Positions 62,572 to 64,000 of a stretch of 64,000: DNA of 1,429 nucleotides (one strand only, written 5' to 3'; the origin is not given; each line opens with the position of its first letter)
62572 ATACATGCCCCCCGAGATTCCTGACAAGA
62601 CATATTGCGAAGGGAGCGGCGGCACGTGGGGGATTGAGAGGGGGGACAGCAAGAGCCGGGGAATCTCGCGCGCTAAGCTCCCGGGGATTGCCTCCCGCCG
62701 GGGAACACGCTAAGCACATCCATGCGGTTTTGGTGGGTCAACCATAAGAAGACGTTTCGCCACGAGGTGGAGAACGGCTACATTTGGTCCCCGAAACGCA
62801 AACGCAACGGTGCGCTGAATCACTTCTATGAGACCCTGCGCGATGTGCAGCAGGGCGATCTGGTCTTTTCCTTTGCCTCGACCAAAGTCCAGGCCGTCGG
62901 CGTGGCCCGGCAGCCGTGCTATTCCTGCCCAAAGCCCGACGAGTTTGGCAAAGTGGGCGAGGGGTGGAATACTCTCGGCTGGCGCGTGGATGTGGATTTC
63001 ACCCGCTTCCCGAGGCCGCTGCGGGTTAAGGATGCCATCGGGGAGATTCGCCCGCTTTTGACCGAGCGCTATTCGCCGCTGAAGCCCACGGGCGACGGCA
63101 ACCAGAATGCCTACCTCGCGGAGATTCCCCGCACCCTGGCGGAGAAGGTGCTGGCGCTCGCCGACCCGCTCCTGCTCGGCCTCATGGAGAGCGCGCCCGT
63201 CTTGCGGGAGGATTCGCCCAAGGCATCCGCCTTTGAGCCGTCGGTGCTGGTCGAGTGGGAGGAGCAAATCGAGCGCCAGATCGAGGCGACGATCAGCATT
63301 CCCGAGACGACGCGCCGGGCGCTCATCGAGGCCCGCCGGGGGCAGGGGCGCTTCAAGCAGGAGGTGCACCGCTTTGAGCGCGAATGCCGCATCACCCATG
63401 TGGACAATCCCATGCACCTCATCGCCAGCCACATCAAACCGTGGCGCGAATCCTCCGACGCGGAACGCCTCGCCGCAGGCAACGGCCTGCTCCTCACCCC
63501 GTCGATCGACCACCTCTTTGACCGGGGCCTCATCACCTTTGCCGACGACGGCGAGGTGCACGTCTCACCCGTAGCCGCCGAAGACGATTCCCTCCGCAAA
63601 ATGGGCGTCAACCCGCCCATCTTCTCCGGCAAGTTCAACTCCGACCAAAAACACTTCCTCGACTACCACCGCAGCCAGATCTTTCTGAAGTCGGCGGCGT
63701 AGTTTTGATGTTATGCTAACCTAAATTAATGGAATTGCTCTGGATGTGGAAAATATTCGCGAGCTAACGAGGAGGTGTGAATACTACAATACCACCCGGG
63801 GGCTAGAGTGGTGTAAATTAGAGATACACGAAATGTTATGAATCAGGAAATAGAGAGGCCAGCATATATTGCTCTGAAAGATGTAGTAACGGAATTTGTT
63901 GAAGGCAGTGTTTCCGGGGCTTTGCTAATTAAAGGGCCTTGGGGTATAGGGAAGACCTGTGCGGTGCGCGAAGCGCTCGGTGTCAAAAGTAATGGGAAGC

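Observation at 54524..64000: A defence and replication island follows the fructose locus. It may hold an undescribed defence system.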

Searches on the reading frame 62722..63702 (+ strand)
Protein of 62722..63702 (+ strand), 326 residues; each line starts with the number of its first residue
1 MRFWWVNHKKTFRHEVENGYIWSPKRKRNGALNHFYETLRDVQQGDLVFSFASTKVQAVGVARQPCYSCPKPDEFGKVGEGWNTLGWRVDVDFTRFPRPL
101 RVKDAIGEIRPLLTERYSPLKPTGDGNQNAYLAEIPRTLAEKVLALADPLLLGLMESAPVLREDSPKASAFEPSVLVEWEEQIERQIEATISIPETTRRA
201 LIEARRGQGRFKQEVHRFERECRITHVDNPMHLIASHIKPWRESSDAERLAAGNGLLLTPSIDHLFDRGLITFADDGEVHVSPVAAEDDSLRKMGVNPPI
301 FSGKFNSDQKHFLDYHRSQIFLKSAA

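Call 3: search_protein_families(library=pfam, proteins=[window:62722-63702:+], max_evalue=0.01)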
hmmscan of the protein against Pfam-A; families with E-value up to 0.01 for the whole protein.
window:62722-63702:+ (326 aa): 1 family
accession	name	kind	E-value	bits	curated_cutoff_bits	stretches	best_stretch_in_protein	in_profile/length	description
PF13391.12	HNH_2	-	8.1e-12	45.3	21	1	222-273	1-65/66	HNH endonuclease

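Call 9: search_protein_families(library=padloc, proteins=[window:62722-63702:+], max_evalue=0.01)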
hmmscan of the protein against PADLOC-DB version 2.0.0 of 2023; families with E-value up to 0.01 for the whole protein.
window:62722-63702:+ (326 aa): 3 families
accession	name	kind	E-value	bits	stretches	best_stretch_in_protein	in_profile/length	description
PDLC04132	HNH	-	6.5e-24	82.5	1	187-324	133-275/286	-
PDLC03546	HNH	-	7.8e-16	55.9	1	205-326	156-282/282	Type II restriction enzyme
PDLC03529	REase_II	-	2.1e-12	45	1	221-318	284-378/389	Type II restriction enzyme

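Call 10: search_protein_families(library=ncbifam, proteins=[window:62722-63702:+], max_evalue=0.01)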
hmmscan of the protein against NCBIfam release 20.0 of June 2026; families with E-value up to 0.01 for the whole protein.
window:62722-63702:+ (326 aa): 2 families
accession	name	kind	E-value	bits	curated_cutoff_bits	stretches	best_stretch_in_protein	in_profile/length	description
NF045808.1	PT-DNA_restrict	exception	3.1e-05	23.2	180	1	181-321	140-283/284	phosphorothioated DNA-binding restriction endonuclease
NF045952.1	MAG4270_fam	hypoth_equivalog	0.0051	15.9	53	1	253-315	302-364/366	MAG4270 family putative restriction endonuclease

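Call 11: search_protein_families(library=phrogs, proteins=[window:62722-63702:+], max_evalue=0.01)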
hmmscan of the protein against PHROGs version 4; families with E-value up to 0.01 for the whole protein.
window:62722-63702:+ (326 aa): 3 families
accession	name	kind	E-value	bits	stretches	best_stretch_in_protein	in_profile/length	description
phrog_20585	-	unknown function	1.4e-06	28.5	1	207-280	222-293/337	-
phrog_23050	-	unknown function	2.7e-06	27.8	1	197-276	265-341/383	-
phrog_21425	-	unknown function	0.0012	19.3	1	202-276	199-270/319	-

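Call 12: find_encoding_contigs(protein=window:62722-63702:+, flank=10000, max_places=6)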
Protein window:62722-63702:+ (326 aa): 12 contigs read that carry it; 6 places shown.
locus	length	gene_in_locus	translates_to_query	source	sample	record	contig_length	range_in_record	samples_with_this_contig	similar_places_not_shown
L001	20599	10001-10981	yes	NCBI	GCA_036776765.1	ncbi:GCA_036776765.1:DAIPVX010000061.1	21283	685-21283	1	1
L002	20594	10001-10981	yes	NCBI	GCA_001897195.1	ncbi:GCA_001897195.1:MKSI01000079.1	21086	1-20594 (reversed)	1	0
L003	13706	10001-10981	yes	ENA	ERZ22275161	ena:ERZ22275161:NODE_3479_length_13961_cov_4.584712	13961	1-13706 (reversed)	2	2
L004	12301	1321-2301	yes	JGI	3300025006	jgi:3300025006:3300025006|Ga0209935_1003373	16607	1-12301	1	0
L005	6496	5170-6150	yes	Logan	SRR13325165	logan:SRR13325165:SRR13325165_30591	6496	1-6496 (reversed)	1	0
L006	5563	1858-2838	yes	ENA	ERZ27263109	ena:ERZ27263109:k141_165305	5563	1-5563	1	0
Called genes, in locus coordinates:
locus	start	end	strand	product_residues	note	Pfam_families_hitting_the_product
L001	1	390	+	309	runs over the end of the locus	-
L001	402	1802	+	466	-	PF04966:OprB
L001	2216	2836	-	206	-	-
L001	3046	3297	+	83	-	-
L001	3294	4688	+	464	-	-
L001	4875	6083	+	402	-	PF13481:AAA_25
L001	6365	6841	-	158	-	-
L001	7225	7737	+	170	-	PF16105:DUF4823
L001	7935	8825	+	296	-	PF08378:NERD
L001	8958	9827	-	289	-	-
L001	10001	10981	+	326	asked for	PF13391:HNH_2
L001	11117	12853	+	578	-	-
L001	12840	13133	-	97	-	-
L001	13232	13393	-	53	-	-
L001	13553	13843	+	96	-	-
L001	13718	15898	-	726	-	PF00141:peroxidase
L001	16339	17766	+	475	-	PF16990:CBM_35, PF02156:Glyco_hydro_26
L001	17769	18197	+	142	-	-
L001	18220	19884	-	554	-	PF00150:Cellulase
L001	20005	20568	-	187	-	PF00440:TetR_N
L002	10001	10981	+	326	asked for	PF13391:HNH_2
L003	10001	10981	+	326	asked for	PF13391:HNH_2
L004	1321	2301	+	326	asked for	PF13391:HNH_2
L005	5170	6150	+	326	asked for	PF13391:HNH_2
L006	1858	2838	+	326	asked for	PF13391:HNH_2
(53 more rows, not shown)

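Call 20: search_protein_families(library=pfam, proteins=[L001:11117-12853:+, L001:12840-13133:-, L001:3046-3297:+, L001:3294-4688:+, L001:6365-6841:-], max_evalue=1)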
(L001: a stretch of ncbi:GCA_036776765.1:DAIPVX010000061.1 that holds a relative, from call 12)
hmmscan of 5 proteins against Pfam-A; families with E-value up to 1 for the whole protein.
L001:11117-12853:+ (578 aa): 2 families
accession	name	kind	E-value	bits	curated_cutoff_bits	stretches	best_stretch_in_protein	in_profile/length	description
PF07693.20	KAP_NTPase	-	3.7e-05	23.6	20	1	140-186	153-199/293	KAP family P-loop domain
PF13191.12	AAA_16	-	0.016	16.2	32.6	1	13-168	12-161/167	AAA ATPase domain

L001:12840-13133:- (97 aa): 1 family
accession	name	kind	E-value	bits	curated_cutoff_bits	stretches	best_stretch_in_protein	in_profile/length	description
PF17799.7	RRM_Rrp7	-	0.0032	17.7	25.7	1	6-74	34-102/161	Rrp7 RRM-like N-terminal domain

L001:3046-3297:+ (83 aa): 1 family
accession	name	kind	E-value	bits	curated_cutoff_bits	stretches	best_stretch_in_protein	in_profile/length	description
PF17937.6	TetR_C_28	-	0.0048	17.7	26.4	1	24-73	16-65/96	Tetracyclin repressor-like, C-terminal domain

L001:3294-4688:+ (464 aa): 0 families

L001:6365-6841:- (158 aa): 0 families

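Call 21: search_protein_families(library=padloc, proteins=[L001:11117-12853:+, L001:12840-13133:-, L001:3046-3297:+, L001:3294-4688:+, L001:6365-6841:-], max_evalue=1)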
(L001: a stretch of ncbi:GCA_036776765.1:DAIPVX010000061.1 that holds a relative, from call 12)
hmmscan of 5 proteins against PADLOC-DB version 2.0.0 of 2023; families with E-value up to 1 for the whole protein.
L001:11117-12853:+ (578 aa): 3 families
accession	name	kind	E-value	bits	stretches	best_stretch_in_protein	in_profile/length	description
PDLC05031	PDC-S49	-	6.3e-27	92.6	1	28-206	26-199/624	-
PDLC05029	PDC-S49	-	4.6e-20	69.9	1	28-205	25-200/619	-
PDLC05030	PDC-S49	-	4.8e-12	43.4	2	140-187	142-188/629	-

L001:12840-13133:- (97 aa): 1 family
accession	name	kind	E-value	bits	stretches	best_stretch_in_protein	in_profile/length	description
PDLC02363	PycTM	-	0.017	13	1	53-95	30-73/154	-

L001:3046-3297:+ (83 aa): 0 families

L001:3294-4688:+ (464 aa): 0 families

L001:6365-6841:- (158 aa): 0 families
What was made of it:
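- On KAP family P-loop NTPase / PADLOC PDC-S49: PDC-S49 6.3e-27 (calls 20, 21).
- Defence-family hits for EVE-HNH and the KAP-like protein (calls 9, 21).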

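Call 23: search_solved_structures(query=window:62722-63702:+, max_evalue=1, show_alignments=2)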
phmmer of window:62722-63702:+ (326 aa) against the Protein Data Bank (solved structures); distinct sequences matched with E-value up to 1: 7.
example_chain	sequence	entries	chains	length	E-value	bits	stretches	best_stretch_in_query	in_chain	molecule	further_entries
6yex_A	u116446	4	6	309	1.3e-75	257.7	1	1-323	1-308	HNH endonuclease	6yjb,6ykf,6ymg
8iyj_O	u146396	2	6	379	0.093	15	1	161-221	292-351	RIB43A-like with coiled-coils protein 1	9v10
5t2a_AN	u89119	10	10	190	0.23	13.7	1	153-256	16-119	uS7 | 40S ribosomal protein S5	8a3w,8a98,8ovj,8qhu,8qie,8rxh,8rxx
8rvv_D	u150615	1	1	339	0.58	12.4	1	227-307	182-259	Formate dehydrogenase, alpha subunit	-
8rvu_D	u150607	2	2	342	0.59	12.3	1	227-307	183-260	Formate dehydrogenase, alpha subunit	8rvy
9cpc_4A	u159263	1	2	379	0.76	12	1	171-219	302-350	RIB43A-like with coiled-coils protein 1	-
5ewr_A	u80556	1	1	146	0.97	11.6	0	101-174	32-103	Box C/D snoRNP and U4 snRNP component Snu13p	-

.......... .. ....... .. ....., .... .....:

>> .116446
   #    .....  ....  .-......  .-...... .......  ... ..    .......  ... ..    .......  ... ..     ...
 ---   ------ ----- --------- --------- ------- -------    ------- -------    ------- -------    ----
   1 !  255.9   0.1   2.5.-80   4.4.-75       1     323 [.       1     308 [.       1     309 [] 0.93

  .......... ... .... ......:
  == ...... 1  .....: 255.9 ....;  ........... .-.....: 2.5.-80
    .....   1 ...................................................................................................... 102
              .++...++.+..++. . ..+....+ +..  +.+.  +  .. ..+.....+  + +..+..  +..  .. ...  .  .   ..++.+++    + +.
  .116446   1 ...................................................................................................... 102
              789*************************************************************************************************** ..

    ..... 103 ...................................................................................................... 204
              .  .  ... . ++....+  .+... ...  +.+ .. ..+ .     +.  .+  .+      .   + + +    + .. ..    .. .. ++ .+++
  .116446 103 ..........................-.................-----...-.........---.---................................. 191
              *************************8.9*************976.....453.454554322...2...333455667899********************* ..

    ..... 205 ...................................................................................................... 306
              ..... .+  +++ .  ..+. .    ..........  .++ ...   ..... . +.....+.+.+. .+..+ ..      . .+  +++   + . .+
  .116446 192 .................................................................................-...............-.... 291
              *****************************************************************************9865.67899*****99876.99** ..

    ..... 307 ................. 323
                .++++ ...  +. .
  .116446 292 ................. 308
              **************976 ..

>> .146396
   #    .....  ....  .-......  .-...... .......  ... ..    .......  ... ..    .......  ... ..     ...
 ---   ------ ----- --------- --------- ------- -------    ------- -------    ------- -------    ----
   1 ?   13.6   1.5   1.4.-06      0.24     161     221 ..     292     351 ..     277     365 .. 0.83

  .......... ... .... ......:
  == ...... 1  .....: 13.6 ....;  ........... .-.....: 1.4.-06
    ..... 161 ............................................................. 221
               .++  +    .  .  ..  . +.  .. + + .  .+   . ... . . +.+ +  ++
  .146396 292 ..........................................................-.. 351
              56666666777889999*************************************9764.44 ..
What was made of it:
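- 62722..63702 (+): EVE-HNH modification-dependent (Type IV) restriction endonuclease, a homologue of VcaM4I. phmmer against PDB 6YEX: 1.3e-75, residues 1-323 aligned to 1-308 (call 23).
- On EVE-HNH Type IV restriction endonuclease (VcaM4I group): Ungapped alignment over residues 1-128 (call 23). The HNH core segments are identical to VcaM4I (call 23).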

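Call 46: find_homologous_proteins(query=L001:11117-12853:+, max_evalue=0.001)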
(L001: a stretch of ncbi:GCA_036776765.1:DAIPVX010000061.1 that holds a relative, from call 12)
Query L001:11117-12853:+ (578 aa): 6 proteins with E <= 0.001 among 8000 candidates.
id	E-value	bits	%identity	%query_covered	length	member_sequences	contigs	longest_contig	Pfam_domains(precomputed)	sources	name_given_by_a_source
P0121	1.1e-215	736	100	59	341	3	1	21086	-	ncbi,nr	ncbi:MAG: hypothetical protein BGO12_13030 [Verrucomicrobia bacterium 61-8]|nr:MAG: hypothetical pro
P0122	2.0e-12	65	28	46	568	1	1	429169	PF07693.21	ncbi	ncbi:P-loop NTPase fold protein [Vreelandella aquamarina]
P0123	7.3e-9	53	37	30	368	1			PF07693.21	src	-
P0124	5.3e-6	43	27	37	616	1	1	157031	PF07693.21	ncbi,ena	-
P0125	1.1e-5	42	26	40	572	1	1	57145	PF07693.21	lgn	-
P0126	1.4e-5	42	30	31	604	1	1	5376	PF07693.21,PF01637.25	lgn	-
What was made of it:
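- Closest known: Defence-gene hotspots in integrated elements and defence islands. Different: The window's KAP-like protein matches PDC-S49 only over its first ~180 residues and has almost no close relatives (calls 21, 46).
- Closest known: KAP family P-loop NTPases. Same: Its remote homologues carry PF07693 (calls 20, 46).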

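Call 77: find_encoding_contigs(protein=P0122, flank=6000, max_places=2)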
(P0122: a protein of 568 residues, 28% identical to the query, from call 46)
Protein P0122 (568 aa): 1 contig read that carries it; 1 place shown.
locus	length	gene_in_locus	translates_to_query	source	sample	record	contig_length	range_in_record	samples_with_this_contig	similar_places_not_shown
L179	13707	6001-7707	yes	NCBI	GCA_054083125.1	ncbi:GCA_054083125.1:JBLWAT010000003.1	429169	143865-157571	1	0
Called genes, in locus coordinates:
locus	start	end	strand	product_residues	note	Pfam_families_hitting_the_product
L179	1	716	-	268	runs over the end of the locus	PF00950:ABC-3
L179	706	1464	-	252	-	PF02463:SMC_N (faint), PF00005:ABC_tran, PF13191:AAA_16 (weak), PF13304:AAA_21 (faint), PF13401:AAA_22 (weak)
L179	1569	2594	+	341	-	-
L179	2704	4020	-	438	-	-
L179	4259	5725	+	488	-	PF00070:Pyr_redox (faint), PF01134:GIDA, PF07992:Pyr_redox_2, PF13738:Pyr_redox_3 (faint), PF02852:Pyr_redox_dim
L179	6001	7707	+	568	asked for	PF07693:KAP_NTPase (weak)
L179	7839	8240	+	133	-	PF04828:GFA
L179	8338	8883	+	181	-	PF13302:Acetyltransf_3, PF00583:Acetyltransf_1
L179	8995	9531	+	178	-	PF13527:Acetyltransf_9, PF00583:Acetyltransf_1, PF13673:Acetyltransf_10, PF13508:Acetyltransf_7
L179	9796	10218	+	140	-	PF20531:DUF6746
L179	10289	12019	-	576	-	PF00916:Sulfate_transp, PF01740:STAS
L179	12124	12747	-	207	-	PF11249:DUF3047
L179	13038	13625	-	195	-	PF04542:Sigma70_r2, PF08281:Sigma70_r4_2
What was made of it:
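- The nearest KAP-like homologue whose context was read is solitary, with no small membrane partner (call 77).
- Tried and rejected: The one context I read showed a solitary gene (calls 46, 77).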

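Call 79: find_related_loci(query=L001:11117-12853:+, collection=viral_contigs, flank=5000)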
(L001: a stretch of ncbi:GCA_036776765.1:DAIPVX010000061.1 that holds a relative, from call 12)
Query L001:11117-12853:+ (578 aa) in viral_contigs; peptide patterns used: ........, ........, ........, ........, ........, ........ (x = any residue, [..] = any of these).
7 stretches matched a pattern, but none encodes a relative of the query by tblastn (E <= 1e-3).

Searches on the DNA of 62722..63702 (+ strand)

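Call 32: search_rna_families(sources=[L001], threshold=evalue, max_evalue=1)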
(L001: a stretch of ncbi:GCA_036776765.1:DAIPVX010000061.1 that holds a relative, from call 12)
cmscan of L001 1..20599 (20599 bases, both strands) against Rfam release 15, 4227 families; matches with E-value up to 1: 0.
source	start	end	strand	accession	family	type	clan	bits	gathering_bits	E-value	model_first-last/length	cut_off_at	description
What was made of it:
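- Tried and rejected: An Rfam scan of the whole 20.6-kb locus at E<=1 gave no match, so the repeat arrays are not a known RNA (call 32).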

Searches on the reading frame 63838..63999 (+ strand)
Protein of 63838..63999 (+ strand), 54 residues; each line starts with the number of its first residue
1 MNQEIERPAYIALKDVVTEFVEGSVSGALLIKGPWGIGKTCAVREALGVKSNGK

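Call 9: search_protein_families(library=padloc, proteins=[window:63838-63999:+], max_evalue=0.01)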
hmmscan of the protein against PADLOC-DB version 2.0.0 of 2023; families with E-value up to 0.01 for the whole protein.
window:63838-63999:+ (54 aa): 2 families
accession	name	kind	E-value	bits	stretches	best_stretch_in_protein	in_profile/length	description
PDLC05031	PDC-S49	-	0.00017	18.6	1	28-48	26-46/624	-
PDLC05029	PDC-S49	-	0.0014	15.5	1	27-49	24-46/619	-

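Call 10: search_protein_families(library=ncbifam, proteins=[window:63838-63999:+], max_evalue=0.01)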
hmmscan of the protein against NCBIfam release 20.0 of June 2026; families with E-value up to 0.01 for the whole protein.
window:63838-63999:+ (54 aa): 0 families

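Call 11: search_protein_families(library=phrogs, proteins=[window:63838-63999:+], max_evalue=0.01)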
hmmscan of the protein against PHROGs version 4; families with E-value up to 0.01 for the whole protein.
window:63838-63999:+ (54 aa): 1 family
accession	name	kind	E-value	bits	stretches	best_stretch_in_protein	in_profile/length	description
phrog_4740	-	unknown function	1.7e-05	25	1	13-50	6-44/627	-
